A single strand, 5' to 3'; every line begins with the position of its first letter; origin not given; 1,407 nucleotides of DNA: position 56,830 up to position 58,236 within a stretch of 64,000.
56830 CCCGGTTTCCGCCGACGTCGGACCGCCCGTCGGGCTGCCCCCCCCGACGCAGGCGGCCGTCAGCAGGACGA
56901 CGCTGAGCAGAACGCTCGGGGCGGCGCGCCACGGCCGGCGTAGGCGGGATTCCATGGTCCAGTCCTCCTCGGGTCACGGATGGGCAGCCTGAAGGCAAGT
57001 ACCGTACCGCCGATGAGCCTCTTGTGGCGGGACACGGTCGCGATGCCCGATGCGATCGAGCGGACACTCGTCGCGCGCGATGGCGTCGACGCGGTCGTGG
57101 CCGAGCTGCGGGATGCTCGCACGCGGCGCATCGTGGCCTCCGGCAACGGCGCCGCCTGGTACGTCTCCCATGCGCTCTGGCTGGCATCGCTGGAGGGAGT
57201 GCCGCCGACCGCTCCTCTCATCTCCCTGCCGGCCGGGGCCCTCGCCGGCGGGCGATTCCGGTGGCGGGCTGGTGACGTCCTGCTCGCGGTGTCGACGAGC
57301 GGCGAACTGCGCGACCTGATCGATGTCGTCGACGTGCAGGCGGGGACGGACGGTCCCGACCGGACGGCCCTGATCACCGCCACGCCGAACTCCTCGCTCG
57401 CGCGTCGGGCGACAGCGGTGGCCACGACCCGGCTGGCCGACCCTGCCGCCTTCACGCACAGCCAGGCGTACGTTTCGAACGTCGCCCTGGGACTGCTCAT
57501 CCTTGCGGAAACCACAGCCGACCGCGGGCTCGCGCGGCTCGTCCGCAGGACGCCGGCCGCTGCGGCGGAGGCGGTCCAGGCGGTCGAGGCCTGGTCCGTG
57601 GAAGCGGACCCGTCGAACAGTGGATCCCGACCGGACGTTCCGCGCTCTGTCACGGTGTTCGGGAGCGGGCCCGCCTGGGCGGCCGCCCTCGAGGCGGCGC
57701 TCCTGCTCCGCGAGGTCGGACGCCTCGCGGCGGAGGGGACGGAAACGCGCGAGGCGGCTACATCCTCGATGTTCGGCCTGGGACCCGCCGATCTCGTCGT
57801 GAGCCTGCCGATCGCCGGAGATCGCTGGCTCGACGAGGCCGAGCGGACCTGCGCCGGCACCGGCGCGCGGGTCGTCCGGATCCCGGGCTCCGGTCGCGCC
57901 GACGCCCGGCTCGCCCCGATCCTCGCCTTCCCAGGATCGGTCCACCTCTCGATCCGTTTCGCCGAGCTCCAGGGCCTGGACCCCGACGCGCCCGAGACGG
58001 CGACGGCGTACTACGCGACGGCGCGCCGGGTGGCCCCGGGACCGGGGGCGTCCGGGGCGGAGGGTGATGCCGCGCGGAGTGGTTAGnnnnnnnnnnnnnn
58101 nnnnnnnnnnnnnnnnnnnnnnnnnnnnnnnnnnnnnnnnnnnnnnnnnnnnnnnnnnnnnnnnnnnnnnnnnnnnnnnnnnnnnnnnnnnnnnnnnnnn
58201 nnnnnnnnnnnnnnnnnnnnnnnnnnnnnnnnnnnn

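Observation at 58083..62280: Three paralogous exported proteins with a papain/C39-like Cys...His layout bracket murJ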

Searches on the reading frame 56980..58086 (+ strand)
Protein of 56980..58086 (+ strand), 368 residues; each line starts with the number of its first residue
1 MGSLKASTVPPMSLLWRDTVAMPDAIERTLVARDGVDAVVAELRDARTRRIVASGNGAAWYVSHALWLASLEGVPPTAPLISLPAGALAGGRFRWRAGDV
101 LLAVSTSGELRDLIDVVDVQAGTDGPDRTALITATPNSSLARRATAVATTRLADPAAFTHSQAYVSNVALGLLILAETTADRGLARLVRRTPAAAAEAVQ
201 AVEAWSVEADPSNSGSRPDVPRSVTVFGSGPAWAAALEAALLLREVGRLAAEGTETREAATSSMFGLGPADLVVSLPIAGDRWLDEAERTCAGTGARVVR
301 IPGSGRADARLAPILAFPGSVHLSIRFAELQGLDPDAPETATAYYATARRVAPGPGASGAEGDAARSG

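Call 3: search_protein_families(library=pfam, proteins=[window:56980-58086:+], max_evalue=1)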
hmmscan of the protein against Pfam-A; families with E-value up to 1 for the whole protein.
window:56980-58086:+ (368 aa): 2 families
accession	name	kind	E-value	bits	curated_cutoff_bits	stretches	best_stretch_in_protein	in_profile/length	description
PF01380.27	SIS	-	6.4e-11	42.6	25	2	91-166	46-116/131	SIS domain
PF01870.24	Hjc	-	0.17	12.3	21.1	1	292-325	11-44/93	Archaeal holliday junction resolvase (hjc)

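Call 4: search_protein_families(library=ncbifam, proteins=[window:56980-58086:+], max_evalue=1)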
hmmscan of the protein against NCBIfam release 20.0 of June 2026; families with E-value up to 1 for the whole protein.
window:56980-58086:+ (368 aa): 11 families
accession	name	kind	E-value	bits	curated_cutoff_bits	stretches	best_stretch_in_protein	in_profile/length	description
NF001484.0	PRK00331.1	subfamily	9.4e-08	30.9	381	1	40-254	280-491/601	isomerizing glutamine--fructose-6-phosphate transaminase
TIGR01135.1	glmS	equivalog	2e-06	26.6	418.05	1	94-256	335-498/607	glutamine--fructose-6-phosphate transaminase (isomerizing)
NF046059.1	NagB_SO3506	equivalog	4.8e-06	26.1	430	1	97-264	86-243/330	glucosamine-6-phosphate deaminase NagB-II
NF041128.1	glucosaP_deam_GlmD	equivalog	0.0012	18.2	580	1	32-338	17-314/323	glucosamine-6-phosphate deaminase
NF010701.0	PRK14101.1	equivalog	0.0013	17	920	1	97-151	515-566/638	bifunctional transcriptional regulator/glucokinase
TIGR03127.2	RuMP_HxlB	equivalog_domain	0.0031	17.4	160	1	96-150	71-123/178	6-phospho-3-hexuloisomerase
NF041755.1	RuMP_HxlAB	equivalog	0.0083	15.1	500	1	96-150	287-339/391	bifunctional 3-hexulose-6-phosphate synthase/6-phospho-3-hexuloisomerase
TIGR00393.1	kpsF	subfamily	0.011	15.3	203.7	1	83-153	33-101/268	KpsF/GutQ family sugar-phosphate isomerase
NF008138.0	PRK10886.1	equivalog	0.012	15.3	352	1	96-120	108-132/196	DnaA initiator-associating protein DiaA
NF040776.2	AlsR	equivalog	0.016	14.2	400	1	97-148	176-225/279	transcriptional repressor AlsR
NF008458.0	PRK11337.1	equivalog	0.052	12.5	378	1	97-150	188-239/293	MurR/RpiR family transcriptional regulator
